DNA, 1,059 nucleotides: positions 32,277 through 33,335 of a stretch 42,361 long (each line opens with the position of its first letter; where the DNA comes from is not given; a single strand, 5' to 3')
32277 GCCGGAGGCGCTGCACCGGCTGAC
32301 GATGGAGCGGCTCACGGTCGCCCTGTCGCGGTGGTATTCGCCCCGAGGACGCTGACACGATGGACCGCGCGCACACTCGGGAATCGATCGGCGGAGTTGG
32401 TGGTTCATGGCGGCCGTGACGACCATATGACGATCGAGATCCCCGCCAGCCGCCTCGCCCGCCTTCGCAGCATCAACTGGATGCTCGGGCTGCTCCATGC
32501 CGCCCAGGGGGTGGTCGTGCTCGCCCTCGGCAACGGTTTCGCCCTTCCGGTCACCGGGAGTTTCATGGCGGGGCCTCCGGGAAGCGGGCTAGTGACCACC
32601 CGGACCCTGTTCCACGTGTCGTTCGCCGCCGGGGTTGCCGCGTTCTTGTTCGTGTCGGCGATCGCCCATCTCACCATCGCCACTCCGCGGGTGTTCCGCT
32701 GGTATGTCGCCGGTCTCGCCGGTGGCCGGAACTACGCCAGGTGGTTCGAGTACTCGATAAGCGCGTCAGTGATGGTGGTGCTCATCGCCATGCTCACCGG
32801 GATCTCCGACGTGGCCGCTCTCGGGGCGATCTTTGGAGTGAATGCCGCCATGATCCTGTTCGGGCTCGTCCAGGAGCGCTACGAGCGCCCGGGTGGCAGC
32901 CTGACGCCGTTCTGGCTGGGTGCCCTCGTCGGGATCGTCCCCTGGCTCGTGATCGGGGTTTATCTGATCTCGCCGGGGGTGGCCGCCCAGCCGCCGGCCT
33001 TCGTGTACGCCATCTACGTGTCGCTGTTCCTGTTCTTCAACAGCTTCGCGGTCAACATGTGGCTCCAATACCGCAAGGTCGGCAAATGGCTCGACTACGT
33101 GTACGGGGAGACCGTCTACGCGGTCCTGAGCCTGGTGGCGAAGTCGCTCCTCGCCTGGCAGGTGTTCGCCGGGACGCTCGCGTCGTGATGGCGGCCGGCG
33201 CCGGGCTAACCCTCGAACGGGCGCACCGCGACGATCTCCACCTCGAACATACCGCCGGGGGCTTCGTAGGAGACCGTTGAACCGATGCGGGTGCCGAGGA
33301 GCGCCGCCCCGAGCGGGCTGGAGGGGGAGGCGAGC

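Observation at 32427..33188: Heliorhodopsin gene in the conserved holA | rpsT housekeeping junction, with no retinal or signalling partners in view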

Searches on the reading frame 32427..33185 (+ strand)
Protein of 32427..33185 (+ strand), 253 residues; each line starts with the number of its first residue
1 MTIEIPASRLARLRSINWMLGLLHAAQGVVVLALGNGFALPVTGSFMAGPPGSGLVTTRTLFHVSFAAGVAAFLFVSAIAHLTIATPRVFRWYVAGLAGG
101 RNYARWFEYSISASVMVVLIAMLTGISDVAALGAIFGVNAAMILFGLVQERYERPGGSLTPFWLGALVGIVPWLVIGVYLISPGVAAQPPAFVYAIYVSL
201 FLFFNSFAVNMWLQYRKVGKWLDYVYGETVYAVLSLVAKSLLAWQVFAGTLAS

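Call 3: search_protein_families(library=pfam, proteins=[window:32427-33185:+], max_evalue=0.01)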
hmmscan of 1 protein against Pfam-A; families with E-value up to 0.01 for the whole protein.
window:32427-33185:+ (253 aa): 1 family
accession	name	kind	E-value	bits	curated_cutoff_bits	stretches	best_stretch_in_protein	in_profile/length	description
PF18761.7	Heliorhodopsin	-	1.1e-93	313.5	26.7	1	13-251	1-242/242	Heliorhodopsin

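Call 4: search_solved_structures(query=window:32427-33185:+, max_evalue=0.001, show_alignments=3)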
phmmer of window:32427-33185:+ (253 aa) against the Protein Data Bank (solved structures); distinct sequences matched with E-value up to 0.001: 6.
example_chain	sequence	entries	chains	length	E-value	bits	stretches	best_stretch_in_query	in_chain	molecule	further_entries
9ljj_A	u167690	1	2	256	2.1e-72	246.9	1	10-251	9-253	Heliorhodopsin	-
6su3_X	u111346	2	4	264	2.3e-72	246.8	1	10-251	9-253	48C12 heliorhodopsin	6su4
6uh3_A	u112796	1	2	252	4.2e-72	245.9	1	10-251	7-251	Heliorhodopsin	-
6is6_A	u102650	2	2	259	3.1e-59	203.8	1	11-251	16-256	heliorhodopsin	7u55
7clj_A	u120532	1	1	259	7.1e-59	202.6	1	11-251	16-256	heliorhodopsin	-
9vfc_A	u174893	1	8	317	1.6e-38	135.9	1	16-250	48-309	heliorhodopsin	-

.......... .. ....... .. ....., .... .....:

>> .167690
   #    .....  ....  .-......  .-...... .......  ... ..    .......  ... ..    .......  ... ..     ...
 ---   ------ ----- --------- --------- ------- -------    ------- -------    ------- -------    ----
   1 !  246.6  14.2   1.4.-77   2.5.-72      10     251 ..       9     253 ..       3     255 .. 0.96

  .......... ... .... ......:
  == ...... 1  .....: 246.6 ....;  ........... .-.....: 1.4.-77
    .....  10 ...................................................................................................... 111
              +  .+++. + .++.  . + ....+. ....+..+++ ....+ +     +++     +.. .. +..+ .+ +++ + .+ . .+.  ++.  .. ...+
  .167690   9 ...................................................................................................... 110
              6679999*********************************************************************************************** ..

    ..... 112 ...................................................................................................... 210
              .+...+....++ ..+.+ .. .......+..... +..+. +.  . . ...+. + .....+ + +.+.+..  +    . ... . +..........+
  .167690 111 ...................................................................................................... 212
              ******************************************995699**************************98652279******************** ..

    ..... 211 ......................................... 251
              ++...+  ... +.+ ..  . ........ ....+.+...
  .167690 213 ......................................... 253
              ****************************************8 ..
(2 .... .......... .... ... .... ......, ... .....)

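Call 5: search_protein_families(library=ncbifam, proteins=[window:32427-33185:+], max_evalue=0.01)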
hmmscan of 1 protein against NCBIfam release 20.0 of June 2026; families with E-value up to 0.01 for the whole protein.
window:32427-33185:+ (253 aa): 1 family
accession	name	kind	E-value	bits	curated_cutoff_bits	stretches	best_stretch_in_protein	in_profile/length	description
NF038020.1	HeR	equivalog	1.7e-92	309.4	100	1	13-251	1-244/244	heliorhodopsin HeR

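Call 15: find_homologous_proteins(query=window:32427-33185:+, max_evalue=1e-20)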
Query window:32427-33185:+ (253 aa): 6270 proteins with E <= 1e-20 among 8000 candidates; the best 120 are listed.
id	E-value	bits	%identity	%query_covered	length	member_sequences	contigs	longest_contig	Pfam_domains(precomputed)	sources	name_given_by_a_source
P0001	8.6e-156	535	100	100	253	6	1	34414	PF18761.8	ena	-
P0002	2.7e-128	445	81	100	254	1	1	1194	PF18761.8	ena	-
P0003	3.5e-128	444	82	100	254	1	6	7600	PF18761.8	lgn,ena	-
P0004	2.4e-127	442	80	100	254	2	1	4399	PF18761.8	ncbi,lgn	-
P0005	6.6e-127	440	82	100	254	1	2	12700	PF18761.8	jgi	jgi:hypothetical protein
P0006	5.7e-125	434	81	96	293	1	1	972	PF18761.8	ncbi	-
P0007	4.2e-123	428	80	100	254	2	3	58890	PF18761.8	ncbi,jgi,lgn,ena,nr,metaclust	ncbi:MAG: hypothetical protein A2Z12_02530 [Actinobacteria bacterium RBG_16_68_21]|nr:MAG: hypotheti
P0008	9.7e-122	423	80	98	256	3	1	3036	PF18761.8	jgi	jgi:hypothetical protein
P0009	3.1e-120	418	79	97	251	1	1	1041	PF18761.8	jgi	jgi:hypothetical protein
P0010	6.7e-119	414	77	100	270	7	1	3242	PF18761.8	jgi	-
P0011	9.1e-119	414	76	99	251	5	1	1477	PF18761.8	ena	-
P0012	2.8e-118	412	77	99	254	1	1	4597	PF18761.8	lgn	-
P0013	7.5e-118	411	80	96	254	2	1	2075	PF18761.8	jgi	jgi:hypothetical protein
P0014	1.2e-117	410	78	100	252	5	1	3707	PF18761.8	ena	-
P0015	2.8e-117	409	77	99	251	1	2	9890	PF18761.8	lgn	-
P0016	4.6e-117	408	78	100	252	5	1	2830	PF18761.8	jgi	-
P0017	3.1e-116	405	77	98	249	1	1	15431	PF18761.8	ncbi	-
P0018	4.2e-116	405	78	95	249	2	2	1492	PF18761.8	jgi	-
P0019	1.7e-115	403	75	100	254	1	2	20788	PF18761.8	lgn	-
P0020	2.9e-114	399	75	99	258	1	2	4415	PF18761.8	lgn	-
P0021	1.7e-113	396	76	96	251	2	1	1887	PF18761.8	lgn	-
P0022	2.2e-113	396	73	100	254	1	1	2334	PF18761.8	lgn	-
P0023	3.0e-113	396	73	97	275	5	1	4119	PF18761.8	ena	-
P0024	1.8e-112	393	73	100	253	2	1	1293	PF18761.8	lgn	-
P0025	9.9e-112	391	77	95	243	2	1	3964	PF18761.8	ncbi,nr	ncbi:MAG TPA: hypothetical protein DCY40_02895 [Actinobacteria bacterium]|nr:hypothetical protein [A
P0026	4.7e-109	382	72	99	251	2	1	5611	PF18761.8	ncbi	-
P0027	6.1e-109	381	72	100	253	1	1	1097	PF18761.8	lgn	-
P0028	2.1e-108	380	74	99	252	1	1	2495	PF18761.8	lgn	-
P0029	2.2e-104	366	70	100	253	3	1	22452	PF18761.8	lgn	-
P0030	7.0e-104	365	68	99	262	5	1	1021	PF18761.8,PF01036.25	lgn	-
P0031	7.1e-104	365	70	96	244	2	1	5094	PF18761.8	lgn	-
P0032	4.0e-103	362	66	99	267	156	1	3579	PF18761.8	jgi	-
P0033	4.6e-103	362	64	99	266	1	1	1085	PF18761.8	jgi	jgi:Heliorhodopsin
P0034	1.1e-102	361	66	99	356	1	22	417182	PF18761.8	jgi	jgi:hypothetical protein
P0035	1.4e-102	361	67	98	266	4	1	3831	PF18761.8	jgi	jgi:hypothetical protein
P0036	1.8e-102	360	65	100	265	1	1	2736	PF18761.8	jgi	jgi:hypothetical protein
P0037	3.7e-102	359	65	99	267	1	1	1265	PF18761.8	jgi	jgi:hypothetical protein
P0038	5.7e-102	359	65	98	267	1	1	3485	PF18761.8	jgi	jgi:hypothetical protein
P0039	6.0e-102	359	65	98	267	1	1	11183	PF18761.8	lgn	-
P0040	7.2e-102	358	70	95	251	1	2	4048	PF18761.8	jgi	-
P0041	7.3e-102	358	69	98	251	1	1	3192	PF18761.8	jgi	jgi:hypothetical protein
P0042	1.5e-101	357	65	99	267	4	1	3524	PF18761.8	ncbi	-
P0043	1.6e-101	357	69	98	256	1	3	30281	PF18761.8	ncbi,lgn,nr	ncbi:MAG: heliorhodopsin HeR [Actinobacteria bacterium]|nr:heliorhodopsin HeR [Actinomycetota bacter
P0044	1.6e-101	357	68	100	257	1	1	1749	PF18761.8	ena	-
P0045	1.8e-101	357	66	99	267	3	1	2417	PF18761.8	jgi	-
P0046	2.1e-101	357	68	97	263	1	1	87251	PF18761.8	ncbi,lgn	ncbi:MAG TPA: heliorhodopsin HeR [Actinomycetota bacterium]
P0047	2.3e-101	357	66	98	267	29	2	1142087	PF18761.8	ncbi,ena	-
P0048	6.5e-101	355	67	100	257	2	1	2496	PF18761.8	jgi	jgi:hypothetical protein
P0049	6.7e-101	355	70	92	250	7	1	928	PF18761.8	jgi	jgi:hypothetical protein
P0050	7.4e-101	355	68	97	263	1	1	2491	PF18761.8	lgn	-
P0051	8.2e-101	355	67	99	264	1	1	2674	PF18761.8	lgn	-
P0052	1.1e-100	354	68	98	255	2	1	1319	PF18761.8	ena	-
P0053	1.2e-100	354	68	99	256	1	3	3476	PF18761.8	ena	-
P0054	1.2e-100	354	66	98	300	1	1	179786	PF18761.8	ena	-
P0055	1.2e-100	354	69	100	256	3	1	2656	PF18761.8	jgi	jgi:hypothetical protein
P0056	1.2e-100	354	68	98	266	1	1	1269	PF18761.8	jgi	jgi:hypothetical protein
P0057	1.2e-100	354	63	100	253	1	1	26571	PF18761.8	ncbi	-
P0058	1.3e-100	354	65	98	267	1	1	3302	PF18761.8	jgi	jgi:hypothetical protein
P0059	1.4e-100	354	67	98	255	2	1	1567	PF18761.8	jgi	jgi:hypothetical protein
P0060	1.6e-100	354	66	100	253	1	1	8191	PF18761.8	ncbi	ncbi:MAG TPA: heliorhodopsin HeR [Actinomycetota bacterium]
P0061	1.6e-100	354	70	96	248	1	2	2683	PF18761.8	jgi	jgi:hypothetical protein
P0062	1.7e-100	354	67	99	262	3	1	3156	PF18761.8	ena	-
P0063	1.9e-100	354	68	100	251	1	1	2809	PF18761.8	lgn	-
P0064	1.9e-100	354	65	98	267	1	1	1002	PF18761.8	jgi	jgi:hypothetical protein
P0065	2.4e-100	353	70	95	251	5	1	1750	PF18761.8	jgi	jgi:hypothetical protein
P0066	2.5e-100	353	67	97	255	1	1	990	PF18761.8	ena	-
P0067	3.0e-100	353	65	98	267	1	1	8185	PF18761.8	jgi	jgi:hypothetical protein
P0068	3.1e-100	353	64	98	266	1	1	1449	PF18761.8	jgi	jgi:Heliorhodopsin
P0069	3.7e-100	353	68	99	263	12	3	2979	PF18761.8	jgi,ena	jgi:hypothetical protein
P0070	3.8e-100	353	68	99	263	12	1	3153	PF18761.8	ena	-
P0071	3.9e-100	353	65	98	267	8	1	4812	PF18761.8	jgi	jgi:hypothetical protein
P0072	4.0e-100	353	68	99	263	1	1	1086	PF18761.8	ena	-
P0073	5.5e-100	352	67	99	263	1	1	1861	PF18761.8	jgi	jgi:hypothetical protein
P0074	6.6e-100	352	68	96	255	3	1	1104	PF18761.8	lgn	-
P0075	7.1e-100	352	65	98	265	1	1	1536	PF18761.8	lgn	-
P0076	7.5e-100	352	63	99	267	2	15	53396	PF18761.8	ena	-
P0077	9.9e-100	351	68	97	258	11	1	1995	PF18761.8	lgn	-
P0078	1.1e-99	351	69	97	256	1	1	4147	PF18761.8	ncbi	-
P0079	1.3e-99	351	69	98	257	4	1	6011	PF18761.8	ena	-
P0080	1.7e-99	350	69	95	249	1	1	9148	PF18761.8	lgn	-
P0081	2.7e-99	350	63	98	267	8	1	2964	PF18761.8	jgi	-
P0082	2.8e-99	350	64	99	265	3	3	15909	PF18761.8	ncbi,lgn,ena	-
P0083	3.4e-99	349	67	99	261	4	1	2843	PF18761.8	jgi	jgi:hypothetical protein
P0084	3.5e-99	349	69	94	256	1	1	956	PF18761.8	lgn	-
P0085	3.6e-99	349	68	99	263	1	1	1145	PF18761.8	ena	-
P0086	4.9e-99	349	68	98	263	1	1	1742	PF18761.8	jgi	jgi:hypothetical protein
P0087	6.2e-99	349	68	94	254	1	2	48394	PF18761.8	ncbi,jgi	jgi:hypothetical protein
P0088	6.8e-99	348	63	99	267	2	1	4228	PF18761.8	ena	-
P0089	6.9e-99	348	67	97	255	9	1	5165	PF18761.8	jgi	jgi:Heliorhodopsin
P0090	7.2e-99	348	66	99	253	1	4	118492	PF18761.8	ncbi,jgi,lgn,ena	jgi:hypothetical protein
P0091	7.8e-99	348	66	100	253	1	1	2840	PF18761.8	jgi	jgi:hypothetical protein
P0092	8.2e-99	348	68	99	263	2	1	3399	PF18761.8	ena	-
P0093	8.3e-99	348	67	97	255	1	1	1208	PF18761.8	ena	-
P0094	8.6e-99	348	68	99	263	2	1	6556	PF18761.8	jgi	jgi:hypothetical protein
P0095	1.0e-98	348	68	99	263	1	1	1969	PF18761.8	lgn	-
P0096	1.1e-98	348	68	98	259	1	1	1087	PF18761.8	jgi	jgi:hypothetical protein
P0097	1.2e-98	348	66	100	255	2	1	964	PF18761.8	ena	-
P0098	1.2e-98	348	65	97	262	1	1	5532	PF18761.8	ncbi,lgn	-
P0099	1.3e-98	348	69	95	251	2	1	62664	PF18761.8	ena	-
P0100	1.4e-98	347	67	97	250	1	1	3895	PF18761.8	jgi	jgi:hypothetical protein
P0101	2.1e-98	347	65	96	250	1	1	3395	PF18761.8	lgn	-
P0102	2.2e-98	347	68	99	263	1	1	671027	PF18761.8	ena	-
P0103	2.2e-98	347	63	99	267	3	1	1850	PF18761.8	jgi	jgi:hypothetical protein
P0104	2.3e-98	347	65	100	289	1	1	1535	PF18761.8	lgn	-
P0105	2.3e-98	347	68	95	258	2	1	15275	PF18761.8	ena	-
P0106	2.4e-98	347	67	100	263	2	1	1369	PF18761.8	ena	-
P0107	2.5e-98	347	67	96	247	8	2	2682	PF18761.8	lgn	-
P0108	2.9e-98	346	66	100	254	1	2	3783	PF18761.8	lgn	-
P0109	3.0e-98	346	66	100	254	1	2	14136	PF18761.8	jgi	jgi:hypothetical protein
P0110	3.7e-98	346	65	99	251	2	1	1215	PF18761.8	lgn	-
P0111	3.8e-98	346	68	94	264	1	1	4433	PF18761.8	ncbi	-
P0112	4.7e-98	346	63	98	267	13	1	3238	PF18761.8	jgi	jgi:hypothetical protein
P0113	5.1e-98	346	68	94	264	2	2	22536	PF18761.8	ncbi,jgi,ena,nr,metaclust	ncbi:MAG: hypothetical protein A2V75_01555 [Actinobacteria bacterium RBG_16_70_17]|nr:MAG: hypotheti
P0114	5.5e-98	346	68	99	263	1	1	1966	PF18761.8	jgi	jgi:hypothetical protein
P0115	5.7e-98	345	68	99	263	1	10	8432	PF18761.8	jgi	jgi:heliorhodopsin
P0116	6.3e-98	345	67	99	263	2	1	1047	PF18761.8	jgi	-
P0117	6.6e-98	345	67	99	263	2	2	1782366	PF18761.8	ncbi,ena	-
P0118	7.7e-98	345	65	100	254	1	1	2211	PF18761.8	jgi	jgi:hypothetical protein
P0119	8.4e-98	345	67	98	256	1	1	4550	PF18761.8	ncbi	-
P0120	9.1e-98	345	68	99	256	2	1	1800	PF18761.8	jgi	jgi:hypothetical protein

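Call 17: find_encoding_contigs(protein=P0007, flank=10000, max_places=3)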
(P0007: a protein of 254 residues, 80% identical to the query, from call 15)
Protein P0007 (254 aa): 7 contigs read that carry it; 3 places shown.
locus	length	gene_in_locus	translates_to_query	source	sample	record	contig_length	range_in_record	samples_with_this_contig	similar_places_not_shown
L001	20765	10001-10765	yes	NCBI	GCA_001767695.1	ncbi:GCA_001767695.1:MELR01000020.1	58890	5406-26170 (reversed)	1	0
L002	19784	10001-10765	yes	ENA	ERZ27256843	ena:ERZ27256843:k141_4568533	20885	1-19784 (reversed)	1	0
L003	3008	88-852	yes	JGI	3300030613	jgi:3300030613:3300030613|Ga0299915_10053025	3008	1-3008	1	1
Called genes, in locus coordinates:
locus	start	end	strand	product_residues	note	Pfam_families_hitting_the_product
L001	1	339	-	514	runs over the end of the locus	PF06609:TRI12, PF07690:MFS_1, PF00083:Sugar_tr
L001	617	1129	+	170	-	PF00583:Acetyltransf_1, PF13673:Acetyltransf_10, PF13508:Acetyltransf_7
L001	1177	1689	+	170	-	PF14512:TM1586_NiRdase (faint), PF00881:Nitroreductase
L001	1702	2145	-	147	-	-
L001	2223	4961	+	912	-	PF00133:tRNA-synt_1, PF09334:tRNA-synt_1g, PF13603:tRNA-synt_1_2, PF08264:Anticodon_1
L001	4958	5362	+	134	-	-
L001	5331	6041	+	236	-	PF02517:Rce1-like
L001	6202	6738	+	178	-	PF10531:SLBB, PF06514:PsbU (weak), PF14520:HHH_5 (faint), PF00633:HHH (faint), PF12836:HHH_3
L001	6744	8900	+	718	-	PF03772:Competence, PF00753:Lactamase_B, PF12706:Lactamase_B_2 (faint)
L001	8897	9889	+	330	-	-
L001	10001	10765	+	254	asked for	PF18761:Heliorhodopsin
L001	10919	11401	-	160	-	PF03449:GreA_GreB_N, PF01272:GreA_GreB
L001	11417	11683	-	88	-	PF01649:Ribosomal_S20p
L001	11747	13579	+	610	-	PF00009:GTP_EFTU, PF03144:GTP_EFTU_D2 (weak), PF00679:EFG_C, PF06421:LepA_C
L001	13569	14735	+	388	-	PF04055:Radical_SAM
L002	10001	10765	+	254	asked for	PF18761:Heliorhodopsin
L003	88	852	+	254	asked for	PF18761:Heliorhodopsin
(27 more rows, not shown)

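Call 18: find_related_loci(query=A1, collection=genome_contigs, flank=10000)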
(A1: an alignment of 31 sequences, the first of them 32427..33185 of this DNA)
Query A1 (253 aa) in genome_contigs; peptide patterns used: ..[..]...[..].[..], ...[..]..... (x = any residue, [..] = any of these).
600 stretches matched a pattern (row limit reached: there are more); 595 encode a relative of the query (tblastn E <= 1e-3); the best 80 are kept; 80 distinct loci.
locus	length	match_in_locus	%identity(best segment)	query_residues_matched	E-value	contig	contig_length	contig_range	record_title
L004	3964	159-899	75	6-252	3e-119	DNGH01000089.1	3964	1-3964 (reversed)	MAG TPA_asm: Actinomycetota bacterium isolate UBA11373 contig_61, whole genome shotgun sequence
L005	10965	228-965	67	8-253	7e-104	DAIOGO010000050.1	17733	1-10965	MAG TPA_asm: Actinomycetota bacterium isolate CTOTU26087 NODE_1298_length_17733_cov_6.851284, whole genome shotgun seque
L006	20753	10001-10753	80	2-252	1e-129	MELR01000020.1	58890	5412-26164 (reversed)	MAG: Actinobacteria bacterium RBG_16_68_21 RBG_16_scaffold_425, whole genome shotgun sequence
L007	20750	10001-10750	65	2-251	9e-103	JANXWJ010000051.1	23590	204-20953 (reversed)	MAG: Candidatus Nanopelagicales bacterium isolate GL140_1_metabat_73 GL140_1_k141_907266, whole genome shotgun sequence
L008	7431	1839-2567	67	10-252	5e-101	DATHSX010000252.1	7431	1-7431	MAG TPA_asm: Acidimicrobiia bacterium isolate SMAG_U16062 k141_866455, whole genome shotgun sequence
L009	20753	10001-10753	66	2-252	4e-101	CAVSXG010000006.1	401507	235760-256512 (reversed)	MAG: uncultured Chloroflexia bacterium isolate MFD09212.bin.2.111 genome assembly, contig: contig_766, whole genome shot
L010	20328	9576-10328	66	2-252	3e-100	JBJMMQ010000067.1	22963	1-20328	MAG: Chloroflexota bacterium isolate 12C16O_168h_50_unf_bin_37 k141_293512, whole genome shotgun sequence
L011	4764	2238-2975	66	7-253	3e-100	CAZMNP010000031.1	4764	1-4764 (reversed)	MAG TPA_asm: uncultured Actinomycetes bacterium isolate binchicken_co31_380 genome assembly, contig: k141_1372579, whole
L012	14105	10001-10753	63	2-252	5e-99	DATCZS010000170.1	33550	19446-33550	MAG TPA_asm: Acidimicrobiia bacterium isolate SMAG_U76 k141_350985, whole genome shotgun sequence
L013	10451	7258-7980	64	12-252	3e-98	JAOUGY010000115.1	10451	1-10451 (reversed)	MAG: Acidimicrobiia bacterium isolate 4_1_May_SF_Bin47 4_1_May_SF_Bin47_scaffold_2724_c1, whole genome shotgun sequence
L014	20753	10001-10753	67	2-252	4e-98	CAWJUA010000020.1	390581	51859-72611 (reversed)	MAG: uncultured Chloroflexia bacterium isolate MFD08821.bin.2.74 genome assembly, contig: contig_43955, whole genome sho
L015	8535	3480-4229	66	3-252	1e-97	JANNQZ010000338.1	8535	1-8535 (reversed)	MAG: Chloroflexota bacterium isolate SOY_31_metabat_391_sub SOY_31_k141_2421907, whole genome shotgun sequence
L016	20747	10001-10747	64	3-251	1e-97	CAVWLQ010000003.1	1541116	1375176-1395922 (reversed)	MAG: uncultured Chloroflexia bacterium isolate MFD09368.bin.2.48 genome assembly, contig: contig_1402, whole genome shot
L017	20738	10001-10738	64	8-252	1e-97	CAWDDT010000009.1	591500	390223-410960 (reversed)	MAG: uncultured bacterium isolate MFD05684.bin.2.275 genome assembly, contig: contig_5645, whole genome shotgun sequence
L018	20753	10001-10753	67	2-252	1e-97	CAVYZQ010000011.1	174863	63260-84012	MAG: uncultured Chloroflexia bacterium isolate MFD02199.bin.2.159 genome assembly, contig: contig_25337, whole genome sh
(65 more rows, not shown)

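Call 36: find_encoding_contigs(protein=P0005, flank=5000, max_places=2)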
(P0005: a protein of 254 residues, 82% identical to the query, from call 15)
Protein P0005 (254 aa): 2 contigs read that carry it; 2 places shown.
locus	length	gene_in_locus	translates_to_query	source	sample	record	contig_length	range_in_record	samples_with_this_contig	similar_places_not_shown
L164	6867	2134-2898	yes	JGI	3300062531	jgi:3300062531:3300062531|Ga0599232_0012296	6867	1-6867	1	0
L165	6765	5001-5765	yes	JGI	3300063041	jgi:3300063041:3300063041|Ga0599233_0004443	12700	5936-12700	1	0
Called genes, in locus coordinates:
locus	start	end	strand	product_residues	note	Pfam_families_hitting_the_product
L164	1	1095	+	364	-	?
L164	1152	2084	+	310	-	-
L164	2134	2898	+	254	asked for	PF18761:Heliorhodopsin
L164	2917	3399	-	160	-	PF03449:GreA_GreB_N, PF01272:GreA_GreB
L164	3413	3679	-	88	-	PF01649:Ribosomal_S20p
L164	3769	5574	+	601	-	PF00009:GTP_EFTU, PF03144:GTP_EFTU_D2 (weak), PF00679:EFG_C, PF06421:LepA_C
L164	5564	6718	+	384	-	PF04055:Radical_SAM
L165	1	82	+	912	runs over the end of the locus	PF00133:tRNA-synt_1, PF09334:tRNA-synt_1g, PF13603:tRNA-synt_1_2, PF08264:Anticodon_1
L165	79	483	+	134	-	-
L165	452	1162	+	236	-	PF02517:Rce1-like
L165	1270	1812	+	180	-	PF10531:SLBB, PF06514:PsbU (weak), PF00633:HHH (weak), PF12836:HHH_3, PF14520:HHH_5 (faint)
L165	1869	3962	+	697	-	PF03772:Competence, PF00753:Lactamase_B, PF12706:Lactamase_B_2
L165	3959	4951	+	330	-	-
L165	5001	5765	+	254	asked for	PF18761:Heliorhodopsin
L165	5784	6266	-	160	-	PF03449:GreA_GreB_N, PF01272:GreA_GreB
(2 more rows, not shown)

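Call 37: find_encoding_contigs(protein=P0019, flank=5000, max_places=2)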
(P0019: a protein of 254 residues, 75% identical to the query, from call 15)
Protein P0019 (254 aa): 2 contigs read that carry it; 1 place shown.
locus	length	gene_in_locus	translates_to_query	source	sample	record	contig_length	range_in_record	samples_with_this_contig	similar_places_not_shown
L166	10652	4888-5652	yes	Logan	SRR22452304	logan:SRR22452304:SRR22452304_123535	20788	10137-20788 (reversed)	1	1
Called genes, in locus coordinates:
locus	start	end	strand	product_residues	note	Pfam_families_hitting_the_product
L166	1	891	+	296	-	?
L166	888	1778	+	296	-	PF00296:Bac_luciferase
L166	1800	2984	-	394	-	PF26550:Tricorn_2nd (faint), PF07676:PD40 (faint), PF26549:Tricorn_N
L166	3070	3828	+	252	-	-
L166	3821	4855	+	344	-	-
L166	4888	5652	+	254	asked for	PF18761:Heliorhodopsin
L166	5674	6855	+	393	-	PF01266:DAO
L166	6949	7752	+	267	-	PF01471:PG_binding_1, PF03734:YkuD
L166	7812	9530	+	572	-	-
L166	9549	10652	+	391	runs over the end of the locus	PF00155:Aminotran_1_2 (faint), PF00266:Aminotran_5, PF01041:DegT_DnrJ_EryC1 (faint), PF01053:Cys_Met_Meta_PP (weak)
